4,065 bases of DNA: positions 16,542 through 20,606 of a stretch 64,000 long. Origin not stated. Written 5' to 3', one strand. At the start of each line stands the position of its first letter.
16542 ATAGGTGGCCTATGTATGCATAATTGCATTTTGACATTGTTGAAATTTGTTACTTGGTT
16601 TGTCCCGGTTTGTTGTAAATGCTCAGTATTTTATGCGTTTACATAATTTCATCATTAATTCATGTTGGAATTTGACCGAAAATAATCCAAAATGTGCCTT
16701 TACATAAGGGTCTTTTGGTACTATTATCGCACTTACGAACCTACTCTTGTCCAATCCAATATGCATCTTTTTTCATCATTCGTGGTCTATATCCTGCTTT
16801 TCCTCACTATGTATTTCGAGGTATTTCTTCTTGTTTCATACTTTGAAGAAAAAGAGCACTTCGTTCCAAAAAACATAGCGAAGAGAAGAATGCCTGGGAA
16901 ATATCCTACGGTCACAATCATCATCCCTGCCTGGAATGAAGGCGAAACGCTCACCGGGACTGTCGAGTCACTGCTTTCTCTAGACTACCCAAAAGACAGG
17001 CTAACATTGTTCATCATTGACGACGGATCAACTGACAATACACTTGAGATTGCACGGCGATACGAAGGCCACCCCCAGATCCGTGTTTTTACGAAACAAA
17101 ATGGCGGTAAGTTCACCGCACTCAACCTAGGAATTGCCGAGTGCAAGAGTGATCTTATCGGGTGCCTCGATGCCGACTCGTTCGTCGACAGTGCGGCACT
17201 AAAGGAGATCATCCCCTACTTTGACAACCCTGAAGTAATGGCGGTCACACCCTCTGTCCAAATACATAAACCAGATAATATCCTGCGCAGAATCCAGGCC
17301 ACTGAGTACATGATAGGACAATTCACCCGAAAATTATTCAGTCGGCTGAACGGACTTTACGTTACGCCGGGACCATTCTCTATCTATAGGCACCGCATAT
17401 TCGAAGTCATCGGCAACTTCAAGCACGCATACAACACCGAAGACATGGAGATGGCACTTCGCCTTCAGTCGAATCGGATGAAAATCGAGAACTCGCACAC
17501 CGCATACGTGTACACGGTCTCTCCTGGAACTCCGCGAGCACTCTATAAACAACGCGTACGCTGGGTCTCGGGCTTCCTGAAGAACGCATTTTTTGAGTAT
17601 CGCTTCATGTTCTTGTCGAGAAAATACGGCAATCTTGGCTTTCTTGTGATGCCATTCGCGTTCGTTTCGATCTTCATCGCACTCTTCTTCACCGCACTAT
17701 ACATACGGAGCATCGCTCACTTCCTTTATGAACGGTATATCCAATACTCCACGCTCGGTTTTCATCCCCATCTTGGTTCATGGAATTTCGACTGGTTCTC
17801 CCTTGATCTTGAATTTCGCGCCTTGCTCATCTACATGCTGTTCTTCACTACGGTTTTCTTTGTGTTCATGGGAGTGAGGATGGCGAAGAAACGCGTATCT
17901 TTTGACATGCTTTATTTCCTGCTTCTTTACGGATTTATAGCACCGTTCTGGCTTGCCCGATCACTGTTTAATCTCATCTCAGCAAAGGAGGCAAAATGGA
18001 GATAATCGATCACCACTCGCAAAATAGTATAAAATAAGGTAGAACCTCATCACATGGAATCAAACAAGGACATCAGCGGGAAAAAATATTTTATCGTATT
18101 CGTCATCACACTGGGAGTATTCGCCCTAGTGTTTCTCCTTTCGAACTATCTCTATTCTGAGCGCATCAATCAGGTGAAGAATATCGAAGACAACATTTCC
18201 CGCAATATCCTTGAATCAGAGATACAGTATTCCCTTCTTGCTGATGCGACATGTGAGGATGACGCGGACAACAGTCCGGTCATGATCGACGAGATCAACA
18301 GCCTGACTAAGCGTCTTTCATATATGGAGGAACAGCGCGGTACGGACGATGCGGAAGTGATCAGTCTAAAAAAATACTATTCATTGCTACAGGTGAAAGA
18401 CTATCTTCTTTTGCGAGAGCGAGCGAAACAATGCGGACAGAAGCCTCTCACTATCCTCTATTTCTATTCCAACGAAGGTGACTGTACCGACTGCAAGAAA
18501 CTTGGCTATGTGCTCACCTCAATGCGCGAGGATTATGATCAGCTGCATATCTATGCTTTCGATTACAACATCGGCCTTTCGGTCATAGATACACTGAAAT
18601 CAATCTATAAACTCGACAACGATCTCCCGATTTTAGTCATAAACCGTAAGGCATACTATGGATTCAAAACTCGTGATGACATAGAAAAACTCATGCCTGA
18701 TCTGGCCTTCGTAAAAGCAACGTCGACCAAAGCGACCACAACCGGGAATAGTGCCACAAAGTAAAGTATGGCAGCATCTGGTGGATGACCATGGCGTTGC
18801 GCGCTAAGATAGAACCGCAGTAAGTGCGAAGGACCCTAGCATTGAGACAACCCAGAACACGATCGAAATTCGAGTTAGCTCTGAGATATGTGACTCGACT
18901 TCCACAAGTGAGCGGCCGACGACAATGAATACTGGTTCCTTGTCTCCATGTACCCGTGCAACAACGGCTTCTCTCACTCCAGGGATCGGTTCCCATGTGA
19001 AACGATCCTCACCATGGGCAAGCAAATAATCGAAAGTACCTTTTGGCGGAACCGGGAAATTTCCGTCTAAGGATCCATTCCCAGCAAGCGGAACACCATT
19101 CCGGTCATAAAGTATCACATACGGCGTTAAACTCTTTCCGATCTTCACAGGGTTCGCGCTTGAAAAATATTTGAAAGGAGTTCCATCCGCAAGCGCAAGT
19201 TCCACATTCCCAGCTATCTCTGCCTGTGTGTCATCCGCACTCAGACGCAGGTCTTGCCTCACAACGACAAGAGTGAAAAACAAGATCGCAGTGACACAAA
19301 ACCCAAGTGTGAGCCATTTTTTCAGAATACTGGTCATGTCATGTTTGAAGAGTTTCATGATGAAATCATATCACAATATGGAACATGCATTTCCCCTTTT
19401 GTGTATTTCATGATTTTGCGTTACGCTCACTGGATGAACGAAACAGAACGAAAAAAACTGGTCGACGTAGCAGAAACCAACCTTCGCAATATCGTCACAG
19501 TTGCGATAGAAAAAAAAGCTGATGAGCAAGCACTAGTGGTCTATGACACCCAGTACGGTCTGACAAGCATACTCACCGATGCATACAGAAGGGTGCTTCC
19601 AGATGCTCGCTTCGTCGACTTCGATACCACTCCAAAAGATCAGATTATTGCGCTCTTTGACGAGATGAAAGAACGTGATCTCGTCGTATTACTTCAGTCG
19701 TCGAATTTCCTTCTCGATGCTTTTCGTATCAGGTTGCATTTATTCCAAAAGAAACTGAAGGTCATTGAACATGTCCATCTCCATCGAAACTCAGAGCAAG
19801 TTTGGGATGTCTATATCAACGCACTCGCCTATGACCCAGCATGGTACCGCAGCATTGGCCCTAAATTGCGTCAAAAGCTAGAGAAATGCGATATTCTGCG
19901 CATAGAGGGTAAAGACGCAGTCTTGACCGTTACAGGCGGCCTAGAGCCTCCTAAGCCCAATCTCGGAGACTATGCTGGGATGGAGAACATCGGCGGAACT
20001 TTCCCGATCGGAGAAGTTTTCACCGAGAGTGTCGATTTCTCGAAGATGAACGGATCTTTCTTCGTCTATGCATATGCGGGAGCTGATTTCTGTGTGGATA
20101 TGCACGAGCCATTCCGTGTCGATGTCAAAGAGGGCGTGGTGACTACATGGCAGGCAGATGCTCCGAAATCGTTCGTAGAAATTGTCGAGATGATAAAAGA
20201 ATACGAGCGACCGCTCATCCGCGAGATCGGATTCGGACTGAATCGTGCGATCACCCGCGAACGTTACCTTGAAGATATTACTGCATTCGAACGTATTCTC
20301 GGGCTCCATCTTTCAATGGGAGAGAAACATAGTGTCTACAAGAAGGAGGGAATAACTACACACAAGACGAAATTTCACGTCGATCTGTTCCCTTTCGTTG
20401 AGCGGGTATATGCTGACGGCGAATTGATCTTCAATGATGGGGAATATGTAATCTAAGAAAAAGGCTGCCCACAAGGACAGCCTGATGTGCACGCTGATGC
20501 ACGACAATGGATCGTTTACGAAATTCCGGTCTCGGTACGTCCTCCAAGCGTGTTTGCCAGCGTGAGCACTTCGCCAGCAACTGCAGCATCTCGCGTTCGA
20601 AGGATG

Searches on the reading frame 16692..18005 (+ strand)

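Call 33: search_protein_families(library=ncbifam, proteins=[window:16692-18005:+], max_evalue=1e-10)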
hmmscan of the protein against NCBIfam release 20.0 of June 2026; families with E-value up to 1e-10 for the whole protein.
window:16692-18005:+ (437 aa): 11 families
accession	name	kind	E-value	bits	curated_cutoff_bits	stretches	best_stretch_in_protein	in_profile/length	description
TIGR03937.1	PgaC_IcaA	equivalog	1.2e-46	159.5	422.3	1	29-350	3-324/407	poly-beta-1,6-N-acetyl-D-glucosamine synthase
TIGR03111.1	glyc2_xrt_Gpos1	hypoth_equivalog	1.1e-23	83.7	363.95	1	61-341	38-325/439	TIGR03111 family XrtG-associated glycosyltransferase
TIGR03965.1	mycofact_glyco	equivalog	5.9e-22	78.2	280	1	63-273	63-278/467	mycofactocin biosynthesis glycosyltransferase MftF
TIGR03030.1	CelA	equivalog_domain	1.1e-19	69.9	699.1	1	8-296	70-378/714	UDP-forming cellulose synthase catalytic subunit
NF041875.1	EPS_EpsD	equivalog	2.1e-16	60.2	370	1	74-280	1-211/325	exopolysaccharide biosynthesis glycosyltransferase EpsD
TIGR04283.1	glyco_like_mftF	equivalog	2.9e-16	59.7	182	1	75-262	2-173/221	TIGR04283 family arsenosugar biosynthesis glycosyltransferase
TIGR04242.1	nodulat_NodC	equivalog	3.8e-16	59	550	1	49-306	25-295/395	chitooligosaccharide synthase NodC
NF008558.0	PRK11498.1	equivalog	4.7e-15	54.6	992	1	15-296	218-502/872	UDP-forming cellulose synthase catalytic subunit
NF007482.0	PRK10073.1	equivalog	2.2e-14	53.2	423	1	71-168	5-101/334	glycosyltransferase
TIGR03469.1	HpnB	hypoth_equivalog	1.8e-12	47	379.25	1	43-170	14-153/386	hopene-associated glycosyltransferase HpnB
NF047683.1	TeichurnBiosyTuaG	equivalog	2.2e-11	43.9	400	1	69-176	3-110/252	teichuronic acid biosynthesis protein TuaG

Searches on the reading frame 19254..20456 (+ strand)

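Call 73: search_protein_families(library=pfam, proteins=[window:19254-20456:+], max_evalue=0.01)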
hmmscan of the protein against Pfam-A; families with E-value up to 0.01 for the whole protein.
window:19254-20456:+ (400 aa): 1 family
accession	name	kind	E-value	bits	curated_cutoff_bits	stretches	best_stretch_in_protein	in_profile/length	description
PF13143.11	DUF3986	-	0.0096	17.5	20.5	0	160-193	10-42/85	Protein of unknown function (DUF3986)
